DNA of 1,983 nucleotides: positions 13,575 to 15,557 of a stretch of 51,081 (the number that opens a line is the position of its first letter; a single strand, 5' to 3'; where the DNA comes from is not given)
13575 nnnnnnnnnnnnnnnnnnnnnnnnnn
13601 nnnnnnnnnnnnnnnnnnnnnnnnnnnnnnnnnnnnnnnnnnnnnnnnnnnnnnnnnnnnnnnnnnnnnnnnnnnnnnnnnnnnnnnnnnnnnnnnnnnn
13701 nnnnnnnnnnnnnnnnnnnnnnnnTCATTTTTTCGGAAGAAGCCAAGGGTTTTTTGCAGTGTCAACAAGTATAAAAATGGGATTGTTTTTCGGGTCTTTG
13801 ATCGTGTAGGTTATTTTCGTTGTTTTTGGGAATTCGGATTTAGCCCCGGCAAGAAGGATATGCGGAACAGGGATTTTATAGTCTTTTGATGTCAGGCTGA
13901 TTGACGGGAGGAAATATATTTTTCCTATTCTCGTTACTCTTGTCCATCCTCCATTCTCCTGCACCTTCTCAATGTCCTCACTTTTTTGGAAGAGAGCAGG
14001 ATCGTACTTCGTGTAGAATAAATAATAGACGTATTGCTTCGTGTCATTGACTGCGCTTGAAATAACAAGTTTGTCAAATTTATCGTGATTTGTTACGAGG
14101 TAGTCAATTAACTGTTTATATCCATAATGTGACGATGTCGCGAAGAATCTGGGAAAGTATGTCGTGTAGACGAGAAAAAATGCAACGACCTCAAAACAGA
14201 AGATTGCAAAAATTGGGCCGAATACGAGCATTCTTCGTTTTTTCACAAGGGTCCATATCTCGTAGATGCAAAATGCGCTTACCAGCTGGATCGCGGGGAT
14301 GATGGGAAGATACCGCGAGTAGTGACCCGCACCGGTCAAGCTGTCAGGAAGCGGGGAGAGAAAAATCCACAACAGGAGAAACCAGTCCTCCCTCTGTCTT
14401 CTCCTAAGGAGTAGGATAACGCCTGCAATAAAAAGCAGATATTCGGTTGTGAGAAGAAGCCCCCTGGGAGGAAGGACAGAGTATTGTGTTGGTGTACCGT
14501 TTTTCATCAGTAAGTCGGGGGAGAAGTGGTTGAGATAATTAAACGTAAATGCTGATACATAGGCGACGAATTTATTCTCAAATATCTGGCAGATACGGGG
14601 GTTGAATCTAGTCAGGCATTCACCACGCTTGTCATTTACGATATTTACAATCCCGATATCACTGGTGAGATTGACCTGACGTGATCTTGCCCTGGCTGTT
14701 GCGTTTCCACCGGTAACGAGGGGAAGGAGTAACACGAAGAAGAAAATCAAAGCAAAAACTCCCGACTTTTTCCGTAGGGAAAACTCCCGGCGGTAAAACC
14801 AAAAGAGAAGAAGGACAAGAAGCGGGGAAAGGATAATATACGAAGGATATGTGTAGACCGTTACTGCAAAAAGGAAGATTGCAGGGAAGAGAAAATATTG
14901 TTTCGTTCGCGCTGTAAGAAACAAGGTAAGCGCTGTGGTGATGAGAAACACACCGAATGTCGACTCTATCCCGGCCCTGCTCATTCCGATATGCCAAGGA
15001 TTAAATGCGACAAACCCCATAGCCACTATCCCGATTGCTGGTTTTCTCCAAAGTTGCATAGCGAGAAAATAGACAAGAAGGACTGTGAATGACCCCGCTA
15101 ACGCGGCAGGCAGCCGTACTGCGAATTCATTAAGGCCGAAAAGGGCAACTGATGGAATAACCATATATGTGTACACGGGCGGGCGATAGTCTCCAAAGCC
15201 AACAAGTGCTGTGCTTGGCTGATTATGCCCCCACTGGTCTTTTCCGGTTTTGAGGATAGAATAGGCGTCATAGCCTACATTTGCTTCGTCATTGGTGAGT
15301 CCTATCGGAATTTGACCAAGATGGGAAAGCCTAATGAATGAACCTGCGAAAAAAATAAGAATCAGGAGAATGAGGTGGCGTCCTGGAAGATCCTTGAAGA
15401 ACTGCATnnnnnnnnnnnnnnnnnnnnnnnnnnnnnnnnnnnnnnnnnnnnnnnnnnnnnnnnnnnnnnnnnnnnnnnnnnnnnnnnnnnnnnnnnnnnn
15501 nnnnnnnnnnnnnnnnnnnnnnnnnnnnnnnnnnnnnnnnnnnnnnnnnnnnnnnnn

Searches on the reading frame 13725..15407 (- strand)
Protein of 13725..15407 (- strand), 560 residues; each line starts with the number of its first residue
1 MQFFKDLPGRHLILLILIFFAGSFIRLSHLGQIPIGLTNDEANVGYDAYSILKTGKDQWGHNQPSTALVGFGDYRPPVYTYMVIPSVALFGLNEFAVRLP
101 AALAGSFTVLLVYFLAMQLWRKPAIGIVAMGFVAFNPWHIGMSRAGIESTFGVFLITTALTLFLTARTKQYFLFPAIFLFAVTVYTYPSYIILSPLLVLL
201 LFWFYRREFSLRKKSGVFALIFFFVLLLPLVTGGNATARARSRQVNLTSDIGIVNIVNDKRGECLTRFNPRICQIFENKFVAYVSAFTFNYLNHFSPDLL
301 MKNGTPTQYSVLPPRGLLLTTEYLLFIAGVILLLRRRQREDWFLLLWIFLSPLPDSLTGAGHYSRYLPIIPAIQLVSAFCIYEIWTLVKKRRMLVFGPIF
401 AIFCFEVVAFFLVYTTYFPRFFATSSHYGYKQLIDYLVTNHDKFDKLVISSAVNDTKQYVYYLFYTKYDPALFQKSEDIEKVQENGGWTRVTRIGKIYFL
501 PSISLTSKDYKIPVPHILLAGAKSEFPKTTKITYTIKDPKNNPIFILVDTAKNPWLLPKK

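Call 7: search_protein_families(library=pfam, proteins=[window:13725-15407:-], max_evalue=0.01)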
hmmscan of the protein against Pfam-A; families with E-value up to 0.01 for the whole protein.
window:13725-15407:- (560 aa): 2 families
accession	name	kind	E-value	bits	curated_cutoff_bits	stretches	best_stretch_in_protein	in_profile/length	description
PF13231.12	PMT_2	-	6.1e-09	36.7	26.1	1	75-229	2-156/160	Dolichyl-phosphate-mannose-protein mannosyltransferase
PF02366.24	PMT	-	1.7e-07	31.5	22.7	1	76-183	63-180/245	Dolichyl-phosphate-mannose-protein mannosyltransferase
